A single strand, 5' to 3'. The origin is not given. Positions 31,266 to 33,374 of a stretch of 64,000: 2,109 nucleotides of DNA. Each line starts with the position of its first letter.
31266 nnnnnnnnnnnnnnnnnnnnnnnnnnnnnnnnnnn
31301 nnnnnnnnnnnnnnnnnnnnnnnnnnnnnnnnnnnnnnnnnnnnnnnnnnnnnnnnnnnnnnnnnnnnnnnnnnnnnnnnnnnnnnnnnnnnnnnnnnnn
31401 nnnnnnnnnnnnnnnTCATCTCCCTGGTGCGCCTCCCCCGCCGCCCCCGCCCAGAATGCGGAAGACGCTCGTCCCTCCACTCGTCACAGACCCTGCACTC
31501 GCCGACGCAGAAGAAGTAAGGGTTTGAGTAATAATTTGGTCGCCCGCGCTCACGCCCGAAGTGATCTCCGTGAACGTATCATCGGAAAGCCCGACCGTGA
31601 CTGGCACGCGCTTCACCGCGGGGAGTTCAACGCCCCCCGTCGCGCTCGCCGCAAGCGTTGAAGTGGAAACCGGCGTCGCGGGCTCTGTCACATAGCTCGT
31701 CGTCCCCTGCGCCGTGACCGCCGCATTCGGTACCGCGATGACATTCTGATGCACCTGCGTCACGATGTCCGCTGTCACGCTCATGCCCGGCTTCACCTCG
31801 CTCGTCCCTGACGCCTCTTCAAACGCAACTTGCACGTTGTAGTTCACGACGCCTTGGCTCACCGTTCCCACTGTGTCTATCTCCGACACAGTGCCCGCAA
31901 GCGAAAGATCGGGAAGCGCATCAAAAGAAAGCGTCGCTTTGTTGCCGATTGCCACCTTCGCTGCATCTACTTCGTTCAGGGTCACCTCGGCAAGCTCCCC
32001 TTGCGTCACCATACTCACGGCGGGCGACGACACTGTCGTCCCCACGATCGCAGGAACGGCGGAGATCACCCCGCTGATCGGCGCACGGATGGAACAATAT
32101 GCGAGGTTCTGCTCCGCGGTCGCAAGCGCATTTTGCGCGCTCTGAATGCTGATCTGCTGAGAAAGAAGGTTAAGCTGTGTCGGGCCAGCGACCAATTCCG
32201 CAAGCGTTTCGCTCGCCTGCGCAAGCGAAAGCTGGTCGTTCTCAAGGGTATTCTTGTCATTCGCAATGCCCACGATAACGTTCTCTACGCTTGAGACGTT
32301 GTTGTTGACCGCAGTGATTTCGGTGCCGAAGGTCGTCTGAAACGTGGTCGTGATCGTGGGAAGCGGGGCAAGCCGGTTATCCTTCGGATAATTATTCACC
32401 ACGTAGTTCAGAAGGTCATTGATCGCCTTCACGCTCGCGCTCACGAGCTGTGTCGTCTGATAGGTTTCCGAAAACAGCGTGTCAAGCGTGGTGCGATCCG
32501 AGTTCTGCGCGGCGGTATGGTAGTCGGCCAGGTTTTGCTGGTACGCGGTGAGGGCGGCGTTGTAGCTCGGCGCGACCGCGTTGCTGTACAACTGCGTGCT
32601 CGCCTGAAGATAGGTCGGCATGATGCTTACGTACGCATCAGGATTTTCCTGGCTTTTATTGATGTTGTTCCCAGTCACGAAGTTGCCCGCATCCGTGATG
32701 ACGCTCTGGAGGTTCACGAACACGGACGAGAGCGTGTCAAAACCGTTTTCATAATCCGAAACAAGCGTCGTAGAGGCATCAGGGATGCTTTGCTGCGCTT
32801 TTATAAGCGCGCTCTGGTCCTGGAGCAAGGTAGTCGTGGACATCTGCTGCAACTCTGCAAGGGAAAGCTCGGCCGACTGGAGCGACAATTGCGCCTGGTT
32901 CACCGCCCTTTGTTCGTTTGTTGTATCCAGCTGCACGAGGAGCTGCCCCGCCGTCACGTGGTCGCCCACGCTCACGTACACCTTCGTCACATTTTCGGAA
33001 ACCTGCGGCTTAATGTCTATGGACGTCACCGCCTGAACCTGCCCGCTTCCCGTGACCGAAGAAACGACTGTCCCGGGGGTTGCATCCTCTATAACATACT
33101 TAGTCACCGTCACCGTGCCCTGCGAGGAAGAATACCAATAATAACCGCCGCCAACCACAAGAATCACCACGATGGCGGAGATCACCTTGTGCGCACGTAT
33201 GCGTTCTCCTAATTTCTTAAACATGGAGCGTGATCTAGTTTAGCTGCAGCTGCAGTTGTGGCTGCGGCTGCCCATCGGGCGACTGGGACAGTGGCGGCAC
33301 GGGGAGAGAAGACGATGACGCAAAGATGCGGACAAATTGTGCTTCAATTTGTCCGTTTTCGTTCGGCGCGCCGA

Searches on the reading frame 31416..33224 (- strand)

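Call 52: search_protein_families(library=pfam, proteins=[window:31416-33224:-], max_evalue=0.001)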
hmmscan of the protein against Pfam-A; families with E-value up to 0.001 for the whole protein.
window:31416-33224:- (602 aa): 4 families
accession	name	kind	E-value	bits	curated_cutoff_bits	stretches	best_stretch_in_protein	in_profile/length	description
PF16576.10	HlyD_D23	-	2.8e-09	37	30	1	359-451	90-186/214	Barrel-sandwich domain of CusB or HlyD membrane-fusion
PF13437.12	HlyD_3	-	1.9e-08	35.4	22.2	1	379-470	2-97/106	HlyD family secretion protein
PF00364.28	Biotin_lipoyl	-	8.4e-05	22.8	22.1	0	73-100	10-37/73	Biotin-requiring enzyme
PF13533.13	Biotin_lipoyl_2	-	0.00011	22.4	29.8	1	71-100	3-32/32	Biotin-lipoyl like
